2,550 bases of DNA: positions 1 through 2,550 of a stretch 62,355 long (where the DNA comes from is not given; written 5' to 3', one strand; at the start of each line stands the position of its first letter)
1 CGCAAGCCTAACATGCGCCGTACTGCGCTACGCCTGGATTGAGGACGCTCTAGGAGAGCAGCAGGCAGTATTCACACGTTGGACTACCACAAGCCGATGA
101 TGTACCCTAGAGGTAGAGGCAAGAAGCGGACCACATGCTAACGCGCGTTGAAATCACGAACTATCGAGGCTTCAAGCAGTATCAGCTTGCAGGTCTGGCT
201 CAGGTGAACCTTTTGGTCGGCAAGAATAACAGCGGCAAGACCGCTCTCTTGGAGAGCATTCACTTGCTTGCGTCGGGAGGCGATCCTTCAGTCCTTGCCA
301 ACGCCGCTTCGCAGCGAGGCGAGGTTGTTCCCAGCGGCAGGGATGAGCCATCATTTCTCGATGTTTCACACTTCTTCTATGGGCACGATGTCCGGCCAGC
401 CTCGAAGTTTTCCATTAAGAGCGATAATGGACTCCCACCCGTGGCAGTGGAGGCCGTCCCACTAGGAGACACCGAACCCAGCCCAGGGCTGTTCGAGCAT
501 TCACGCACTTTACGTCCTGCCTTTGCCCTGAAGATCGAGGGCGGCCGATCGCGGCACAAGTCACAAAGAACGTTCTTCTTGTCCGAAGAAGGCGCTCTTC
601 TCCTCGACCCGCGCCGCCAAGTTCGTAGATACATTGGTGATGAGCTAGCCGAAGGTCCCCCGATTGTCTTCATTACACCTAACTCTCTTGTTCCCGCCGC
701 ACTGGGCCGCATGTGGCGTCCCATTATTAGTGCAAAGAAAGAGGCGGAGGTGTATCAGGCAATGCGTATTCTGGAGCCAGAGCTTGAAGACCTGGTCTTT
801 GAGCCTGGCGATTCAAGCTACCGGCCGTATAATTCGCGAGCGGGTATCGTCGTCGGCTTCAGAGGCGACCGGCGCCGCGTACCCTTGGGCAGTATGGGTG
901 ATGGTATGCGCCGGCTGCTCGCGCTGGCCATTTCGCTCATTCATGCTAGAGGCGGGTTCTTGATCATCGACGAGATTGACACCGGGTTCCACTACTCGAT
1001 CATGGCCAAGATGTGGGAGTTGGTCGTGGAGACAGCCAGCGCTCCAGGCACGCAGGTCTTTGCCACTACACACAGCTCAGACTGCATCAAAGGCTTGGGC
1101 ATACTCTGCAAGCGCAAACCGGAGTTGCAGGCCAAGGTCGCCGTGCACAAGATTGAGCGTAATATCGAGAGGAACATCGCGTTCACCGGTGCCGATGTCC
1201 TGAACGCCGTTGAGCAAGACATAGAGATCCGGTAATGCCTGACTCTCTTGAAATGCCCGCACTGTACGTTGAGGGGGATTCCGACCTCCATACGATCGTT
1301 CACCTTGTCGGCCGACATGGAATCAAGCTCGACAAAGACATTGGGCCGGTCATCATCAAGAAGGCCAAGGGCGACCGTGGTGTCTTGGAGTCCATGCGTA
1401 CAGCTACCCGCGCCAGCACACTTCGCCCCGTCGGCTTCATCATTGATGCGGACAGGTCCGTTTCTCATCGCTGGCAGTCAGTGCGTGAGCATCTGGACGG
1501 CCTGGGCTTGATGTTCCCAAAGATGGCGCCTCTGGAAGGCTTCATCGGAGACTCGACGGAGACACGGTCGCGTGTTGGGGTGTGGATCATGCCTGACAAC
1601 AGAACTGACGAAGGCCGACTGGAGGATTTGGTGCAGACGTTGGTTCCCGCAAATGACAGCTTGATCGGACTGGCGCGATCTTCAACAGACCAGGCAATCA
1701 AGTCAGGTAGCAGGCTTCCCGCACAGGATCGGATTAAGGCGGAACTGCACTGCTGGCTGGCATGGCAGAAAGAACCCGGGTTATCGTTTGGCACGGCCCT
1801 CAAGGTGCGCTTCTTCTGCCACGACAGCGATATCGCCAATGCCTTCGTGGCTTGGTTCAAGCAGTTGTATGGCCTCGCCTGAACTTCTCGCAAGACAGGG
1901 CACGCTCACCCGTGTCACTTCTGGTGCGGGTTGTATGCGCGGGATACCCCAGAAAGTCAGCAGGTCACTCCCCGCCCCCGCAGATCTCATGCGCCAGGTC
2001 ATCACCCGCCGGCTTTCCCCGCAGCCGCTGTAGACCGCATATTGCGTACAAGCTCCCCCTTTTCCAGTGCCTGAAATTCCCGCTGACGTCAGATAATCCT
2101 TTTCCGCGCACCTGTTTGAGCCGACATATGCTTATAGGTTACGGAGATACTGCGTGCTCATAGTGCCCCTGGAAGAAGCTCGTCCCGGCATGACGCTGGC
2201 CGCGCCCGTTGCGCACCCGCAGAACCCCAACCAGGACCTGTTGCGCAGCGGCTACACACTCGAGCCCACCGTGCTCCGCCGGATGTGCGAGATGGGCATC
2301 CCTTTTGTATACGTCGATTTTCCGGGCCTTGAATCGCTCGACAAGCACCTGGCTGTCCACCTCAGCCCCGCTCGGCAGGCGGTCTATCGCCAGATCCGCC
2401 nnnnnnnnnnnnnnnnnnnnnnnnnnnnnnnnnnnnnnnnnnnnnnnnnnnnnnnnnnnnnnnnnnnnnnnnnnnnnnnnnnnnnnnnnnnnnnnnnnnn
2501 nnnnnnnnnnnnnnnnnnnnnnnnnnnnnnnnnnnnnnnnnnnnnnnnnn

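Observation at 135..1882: Low-GC, translationally coupled ABC-ATPase + TOPRIM-like pair: candidate PARIS/AbiL/OLD-like anti-phage module at the window edge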

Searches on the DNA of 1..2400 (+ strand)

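Call 76: search_rna_families(source=window, start=1, end=2400, threshold=evalue, max_evalue=1)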
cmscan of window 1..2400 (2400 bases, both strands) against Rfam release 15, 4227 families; matches with E-value up to 1: 0.
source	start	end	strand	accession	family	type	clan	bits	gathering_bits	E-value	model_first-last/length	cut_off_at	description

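Call 96: search_dna_similar(query=L095:2820-4666:+, collection=ecoli_genomes, mode=distant, max_rows=8)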
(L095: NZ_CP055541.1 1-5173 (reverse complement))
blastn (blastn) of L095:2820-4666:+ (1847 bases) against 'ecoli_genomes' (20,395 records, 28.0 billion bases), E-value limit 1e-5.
No match.

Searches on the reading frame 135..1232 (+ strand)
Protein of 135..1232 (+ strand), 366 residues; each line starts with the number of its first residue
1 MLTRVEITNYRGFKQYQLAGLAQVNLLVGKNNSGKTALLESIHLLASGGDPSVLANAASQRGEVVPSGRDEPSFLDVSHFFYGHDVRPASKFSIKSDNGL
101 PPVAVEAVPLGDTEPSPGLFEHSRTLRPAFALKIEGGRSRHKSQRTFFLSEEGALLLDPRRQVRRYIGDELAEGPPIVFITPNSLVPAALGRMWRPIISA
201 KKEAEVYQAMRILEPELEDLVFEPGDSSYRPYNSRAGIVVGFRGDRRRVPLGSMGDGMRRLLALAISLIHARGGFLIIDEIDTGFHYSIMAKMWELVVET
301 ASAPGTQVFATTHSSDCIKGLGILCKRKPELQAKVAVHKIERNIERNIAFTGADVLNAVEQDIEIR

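Call 4: search_protein_families(library=pfam, proteins=[window:135-1232:+], max_evalue=1)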
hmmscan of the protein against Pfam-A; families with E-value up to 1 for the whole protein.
window:135-1232:+ (366 aa): 8 families
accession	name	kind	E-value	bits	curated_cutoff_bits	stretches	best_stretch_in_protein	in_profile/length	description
PF13304.12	AAA_21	-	8.7e-24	85.6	27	2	237-314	221-299/304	AAA domain, putative AbiEii toxin, Type IV TA system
PF13175.12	AAA_15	-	3.4e-23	83.3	32.1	2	218-318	265-374/374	AAA ATPase domain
PF02463.25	SMC_N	-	4.3e-08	33.3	40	1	1-46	1-49/220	RecF/RecN/SMC N terminal domain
PF13555.12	AAA_29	-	5.8e-05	23.2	27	1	2-61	1-60/61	P-loop containing region of AAA domain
PF13476.12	AAA_23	-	6.1e-05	24.2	27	1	4-51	1-48/201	AAA domain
PF11398.14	DUF2813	-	0.00038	20.4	21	1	2-45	3-45/372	Protein of unknown function (DUF2813)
PF13166.12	AAA_13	-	0.0011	18.2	36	1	12-57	6-51/713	AAA domain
PF00005.33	ABC_tran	-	0.02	16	25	0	24-47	13-36/137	ABC transporter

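Call 5: search_protein_families(library=padloc, proteins=[window:135-1232:+], max_evalue=1)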
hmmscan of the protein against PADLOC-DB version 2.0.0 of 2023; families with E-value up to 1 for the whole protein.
window:135-1232:+ (366 aa): 126 families (the best 25 are shown)
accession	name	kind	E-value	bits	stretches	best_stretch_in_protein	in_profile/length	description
PDLC04611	PDC-M38A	-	3e-69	232.4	1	1-366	1-383/383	-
PDLC02336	AbiLi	-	3.4e-46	156.4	2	177-366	163-340/340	AbiLi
PDLC04608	PDC-M38A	-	6.5e-39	132.6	2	244-358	242-357/367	-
PDLC04607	PDC-M38A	-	2.6e-30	103.4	2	246-321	595-670/715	-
PDLC02980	AriA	-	1.7e-28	98.5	2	195-316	220-301/304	-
PDLC04609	PDC-M38A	-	1.9e-27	94.4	2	1-56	1-56/371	-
PDLC04610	PDC-M38A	-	3.1e-27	93.8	2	176-366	177-362/362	-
PDLC02979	AriA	-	3.5e-24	84.3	2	214-318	260-373/373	-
PDLC03878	NsnB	-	5.3e-18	63.9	2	245-345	208-308/345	-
PDLC04168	GajA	-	5.4e-18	63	2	248-321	251-325/570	-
PDLC04393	PDC-M07A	-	5.5e-17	59.9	2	244-314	278-349/435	-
PDLC02335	AbiLi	-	8.2e-17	59.2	1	1-319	49-242/326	AbiLi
PDLC04214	HEC-02A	-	3.4e-15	54.2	2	1-43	1-43/338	-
PDLC04389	PDC-M07A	-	6e-15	53.2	2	245-317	283-370/443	-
PDLC04392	PDC-M07A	-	6.5e-15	53.1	2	1-63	1-65/432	-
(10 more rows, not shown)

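Call 6: search_protein_families(library=ncbifam, proteins=[window:135-1232:+], max_evalue=1)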
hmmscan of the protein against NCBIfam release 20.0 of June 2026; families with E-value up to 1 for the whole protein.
window:135-1232:+ (366 aa): 23 families
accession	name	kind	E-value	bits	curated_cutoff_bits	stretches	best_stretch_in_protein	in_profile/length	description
NF047739.1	antiphage_MADS3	equivalog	4.9e-12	45.7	420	2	1-50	1-49/427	methylation-associated defense system AAA family ATPase MAD3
TIGR00611.2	recf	equivalog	3.9e-10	39.4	172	1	2-48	1-47/339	DNA replication/repair protein RecF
NF038234.1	retron_eff_Eco8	equivalog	6e-10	38.4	250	2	2-43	3-44/679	retron Eco8 family effector endonuclease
NF041760.1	PtuA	equivalog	5.6e-07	28.8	500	1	2-46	52-96/524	retron Ec78 anti-phage system effector ATPase PtuA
TIGR01188.1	drrA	subfamily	1.6e-05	24.4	312.45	1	246-314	117-183/302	daunorubicin resistance ABC transporter, ATP-binding protein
NF010680.0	PRK14079.1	equivalog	0.00013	21.1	386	1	2-50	3-51/349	recombination protein F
NF003034.1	PRK03918.1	equivalog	0.00034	18.7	700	1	2-42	3-43/878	DNA double-strand break repair ATPase Rad50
NF053563.1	Rkd4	equivalog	0.00064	18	860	1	2-42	3-43/747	arcadin-4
TIGR01288.1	nodI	equivalog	0.0015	17.6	424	1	249-344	131-223/303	nodulation factor ABC transporter ATP-binding protein NodI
NF010059.0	PRK13536.1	equivalog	0.0042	15.9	549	1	251-318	172-237/342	nodulation factor ABC transporter ATP-binding protein NodI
TIGR03864.1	PQQ_ABC_ATP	hypoth_equivalog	0.0045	16.5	302.25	1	245-319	124-197/236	ABC transporter, ATP-binding subunit, PQQ-dependent alcohol dehydrogenase system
NF033858.1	ABC2_perm_RbbA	equivalog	0.0059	14.5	1050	1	254-313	398-456/909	ribosome-associated ATPase/putative transporter RbbA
NF010061.0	PRK13538.1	equivalog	0.0091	15.5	195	1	245-314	125-192/211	cytochrome c biogenesis heme-transporting ATPase CcmA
TIGR04521.1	ECF_ATPase_2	equivalog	0.0092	15.1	330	1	254-317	145-207/279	energy-coupling factor transporter ATPase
TIGR01166.1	cbiO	subfamily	0.011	15.2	211.8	0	251-316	125-188/190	cobalt ABC transporter, ATP-binding protein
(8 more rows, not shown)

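Call 9: search_solved_structures(query=window:135-1232:+, max_evalue=0.01)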
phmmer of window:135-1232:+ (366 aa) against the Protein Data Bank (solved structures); distinct sequences matched with E-value up to 0.01: 8.
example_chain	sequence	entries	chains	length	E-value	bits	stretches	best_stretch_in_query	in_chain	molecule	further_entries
22bu_B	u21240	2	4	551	3.3e-05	26.2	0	4-89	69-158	AAA family ATPase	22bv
22et_E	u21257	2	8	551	0.00039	22.7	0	4-89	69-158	PtuA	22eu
9kjx_B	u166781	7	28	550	0.0021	20.3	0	225-327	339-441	AAA family ATPase | Retron I-A effector PtuA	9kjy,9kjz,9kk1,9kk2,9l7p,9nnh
9vkz_A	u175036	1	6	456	0.0034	19.6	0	2-88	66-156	Retron Ec78 probable ATPase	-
9u9y_A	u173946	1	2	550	0.004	19.4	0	225-327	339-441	AAA family ATPase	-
9nnb_C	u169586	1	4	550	0.0054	18.9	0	2-87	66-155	Retron I-A effector PtuA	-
9vh1_D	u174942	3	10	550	0.006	18.8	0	2-88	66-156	Retron Ec78 probable ATPase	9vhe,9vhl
4yer_A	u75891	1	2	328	0.0071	18.5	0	250-318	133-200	ABC transporter ATP-binding protein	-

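Call 20: find_homologous_proteins(query=window:135-1232:+, max_evalue=1e-10)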
Query window:135-1232:+ (366 aa): 804 proteins with E <= 1e-10 among 8000 candidates; the best 120 are listed.
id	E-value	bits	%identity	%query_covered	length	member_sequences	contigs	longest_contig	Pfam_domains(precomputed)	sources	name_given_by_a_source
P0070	4.8e-204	695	84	100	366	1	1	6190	PF13175.13,PF13476.13,PF02463.26,PF13304.13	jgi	jgi:hypothetical protein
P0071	2.0e-182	624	75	100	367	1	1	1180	PF13175.13,PF13476.13,PF02463.26,PF13304.13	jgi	jgi:hypothetical protein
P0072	2.0e-180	617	75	100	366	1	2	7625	PF13175.13,PF13476.13,PF02463.26,PF13304.13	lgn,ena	-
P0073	2.0e-177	607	74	100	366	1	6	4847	PF13175.13,PF13476.13,PF02463.26,PF13304.13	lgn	-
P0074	4.3e-177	606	73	100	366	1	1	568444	PF13175.13,PF02463.26,PF13304.13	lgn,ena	-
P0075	9.6e-166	569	68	100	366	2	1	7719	PF13175.13,PF02463.26,PF13304.13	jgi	jgi:hypothetical protein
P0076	4.1e-164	564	68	100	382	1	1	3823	PF13175.13,PF13476.13,PF02463.26,PF13304.13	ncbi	-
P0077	2.0e-162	558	68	100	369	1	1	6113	PF13175.13,PF02463.26,PF13304.13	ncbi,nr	ncbi:MAG: AAA family ATPase [Planctomycetes bacterium]|nr:AAA family ATPase [Planctomycetota bacteri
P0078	9.0e-161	553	68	100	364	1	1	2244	PF13175.13,PF13476.13,PF02463.26,PF13304.13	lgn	-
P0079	3.5e-157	541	66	100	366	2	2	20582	PF13175.13,PF13476.13,PF13304.13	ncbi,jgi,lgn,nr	ncbi:MAG TPA: ATP-binding protein [Phycisphaerae bacterium]|nr:ATP-binding protein [Phycisphaerae ba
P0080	4.4e-157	541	68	95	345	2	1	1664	PF13175.13,PF13304.13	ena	-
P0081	4.5e-157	541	65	100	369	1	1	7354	PF13175.13,PF02463.26,PF13304.13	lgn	-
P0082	5.0e-156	537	66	100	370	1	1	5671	PF13175.13,PF13476.13,PF02463.26,PF13304.13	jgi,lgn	jgi:hypothetical protein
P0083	1.3e-155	536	66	100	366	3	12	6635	PF13175.13,PF13476.13,PF02463.26,PF13304.13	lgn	-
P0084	1.5e-155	536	65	100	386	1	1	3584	PF13175.13,PF13476.13,PF02463.26,PF13304.13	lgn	-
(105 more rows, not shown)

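Call 36: find_encoding_contigs(protein=P0074, flank=10000, max_places=2)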
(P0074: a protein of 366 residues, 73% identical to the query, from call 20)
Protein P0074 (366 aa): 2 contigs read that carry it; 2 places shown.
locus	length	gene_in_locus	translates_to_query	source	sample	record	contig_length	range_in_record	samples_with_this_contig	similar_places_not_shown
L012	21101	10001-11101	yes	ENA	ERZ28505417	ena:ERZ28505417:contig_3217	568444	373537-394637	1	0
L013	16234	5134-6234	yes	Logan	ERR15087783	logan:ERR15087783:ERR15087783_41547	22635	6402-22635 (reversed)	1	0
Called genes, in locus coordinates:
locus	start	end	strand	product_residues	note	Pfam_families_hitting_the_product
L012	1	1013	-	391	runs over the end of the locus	PF01053:Cys_Met_Meta_PP, PF06838:Met_gamma_lyase (faint)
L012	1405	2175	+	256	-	PF07238:PilZ (faint)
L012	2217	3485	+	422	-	PF02844:GARS_N, PF01071:GARS_A, PF02843:GARS_C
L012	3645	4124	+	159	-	PF00903:Glyoxalase, PF18029:Glyoxalase_6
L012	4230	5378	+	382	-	PF03054:tRNA_Me_trans, PF20259:tRNA_Me_trans_M, PF20258:tRNA_Me_trans_C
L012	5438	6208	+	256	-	PF00378:ECH_1, PF16113:ECH_2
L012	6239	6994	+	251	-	-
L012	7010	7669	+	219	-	PF14300:DMP19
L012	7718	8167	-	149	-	PF04101:Glyco_tran_28_C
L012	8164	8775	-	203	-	PF08660:Alg14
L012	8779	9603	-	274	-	-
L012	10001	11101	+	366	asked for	PF02463:SMC_N (faint), PF13175:AAA_15, PF13304:AAA_21 (weak), PF13175:AAA_15, PF13304:AAA_21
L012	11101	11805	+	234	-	PF11536:DUF3226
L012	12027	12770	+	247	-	PF14312:FG-GAP_2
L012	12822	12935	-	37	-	-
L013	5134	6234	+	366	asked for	PF02463:SMC_N (faint), PF13175:AAA_15, PF13304:AAA_21 (weak), PF13175:AAA_15, PF13304:AAA_21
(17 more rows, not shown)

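Call 50: predict_structure(alignment_id=A2)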
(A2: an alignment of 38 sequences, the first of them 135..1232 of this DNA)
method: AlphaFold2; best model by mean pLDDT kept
length: 366 residues; sequences in the alignment: 38
mean_pLDDT: 83.1   pTM: 0.84
mean pLDDT of the five models: 83.1, 82.7, 81.1, 81.1, 78.2
residues with pLDDT >= 90: 185; 70-90: 107; 50-70: 51; < 50: 23
segments of 3 or more residues with pLDDT < 50: 141-143, 160-171, 228-235
pLDDT, mean of each block of 10 residues (from residue 1): 94 93 96 91 89 81 70 78 87 88 88 57 61 73 62 64 41 75 74 86 94 94 61 64 91 85 93 93 92 97 91 95 97 97 93 97 92
secondary structure, 60 per line:
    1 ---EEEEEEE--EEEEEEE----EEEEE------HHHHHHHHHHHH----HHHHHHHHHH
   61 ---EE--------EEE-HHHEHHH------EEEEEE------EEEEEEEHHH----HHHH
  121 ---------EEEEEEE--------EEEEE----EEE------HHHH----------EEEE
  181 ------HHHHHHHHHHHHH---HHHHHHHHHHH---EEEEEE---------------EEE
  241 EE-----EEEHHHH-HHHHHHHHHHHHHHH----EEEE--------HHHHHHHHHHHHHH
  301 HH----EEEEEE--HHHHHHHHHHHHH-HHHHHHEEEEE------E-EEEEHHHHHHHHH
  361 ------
elements in order: E4-10 E13-19 E24-28 H35-46 H51-60 E74-76 E91-96 E103-109 H117-120 E130-136 E145-149 E154-156 H163-166 E177-180 H187-199 H203-213 E217-222 E238-242 E248-250 H251-254 H256-270 E275-278 H287-302 E307-312 H315-327 H329-334 E335-339 E348-351 H352-360

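Call 57: fold_search(model_id=the predicted structure, library=pdb)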
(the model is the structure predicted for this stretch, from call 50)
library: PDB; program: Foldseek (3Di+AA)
matches with E <= 10: 1425; with E <= 0.001: 499
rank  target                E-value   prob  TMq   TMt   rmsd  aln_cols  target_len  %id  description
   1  8sux_F                7.8e-13  1.00  0.47  0.46  11.4       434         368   13  Structure of E. coli PtuA hexamer (released 2024-01-10)
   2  6p74                  1.4e-12  1.00  0.40  0.30  14.5       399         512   18  OLD nuclease from Thermus Scotoductus (released 2020-01-29)
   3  9kjy_E                3.4e-12  1.00  0.48  0.36  12.6       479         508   12  Cryo-EM structure of the Retron-Eco7 complex (state 2) (released 2025-11-12)
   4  9kk2_E                3.4e-12  1.00  0.47  0.35  12.7       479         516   13  Cryo-EM structure of the Retron-Eco7 complex (state 5) (released 2025-11-12)
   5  9n6b_B                3.6e-12  1.00  0.43  0.33  12.1       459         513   12  Structure of the retron IA complex with HNH nuclease in the "up" orientation (released 2025-04-23)
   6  9nnh_C                4.6e-12  1.00  0.47  0.33  12.5       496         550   14  Cryo-EM structure of the Retron Ec78 complex, PtuA:PtuB:RT (4:2:2) (released 2025-10-08)
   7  8eea_C                4.9e-12  1.00  0.48  0.40  10.9       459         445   14  Structure of E.coli Septu (PtuAB) complex (released 2023-12-27)
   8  9vhe_D                5.2e-12  1.00  0.48  0.43  11.0       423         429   12  cryoEM structure of retron-Eco7 complex (released 2025-12-31)
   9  9nnb_F                5.9e-12  1.00  0.48  0.35   9.4       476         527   12  Cryo-EM structure of the Retron Ec78 complex, PtuA:PtuB:RT (4:2:1) (released 2025-10-08)
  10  9kjx_E                8.0e-12  1.00  0.47  0.35  12.6       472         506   13  Cryo-EM structure of the Retron-Eco7 complex (state 1) (released 2025-11-12)
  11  9vhl_D                1.1e-11  1.00  0.49  0.43  11.3       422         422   13  cryoEM structure of retron-Eco7 complex (form II) (released 2026-01-07)
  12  9u9y_B                1.3e-11  1.00  0.47  0.40   8.6       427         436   14  Cryo-EM structure of retron Ec78 effector complex (released 2025-12-10)
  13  4i99_B                1.3e-11  1.00  0.45  0.49  11.3       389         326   14  Crystal structure of the SmcHead bound to the C-winged helix domain of ScpA (released 2013-01-30)
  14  8u7i_A                1.8e-11  1.00  0.45  0.28  16.8       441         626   13  Structure of the phage immune evasion protein Gad1 bound to the Gabija GajAB complex (released 2023-11-22)
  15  4i99_A                1.9e-11  1.00  0.46  0.51  11.7       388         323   13  Crystal structure of the SmcHead bound to the C-winged helix domain of ScpA (released 2013-01-30)
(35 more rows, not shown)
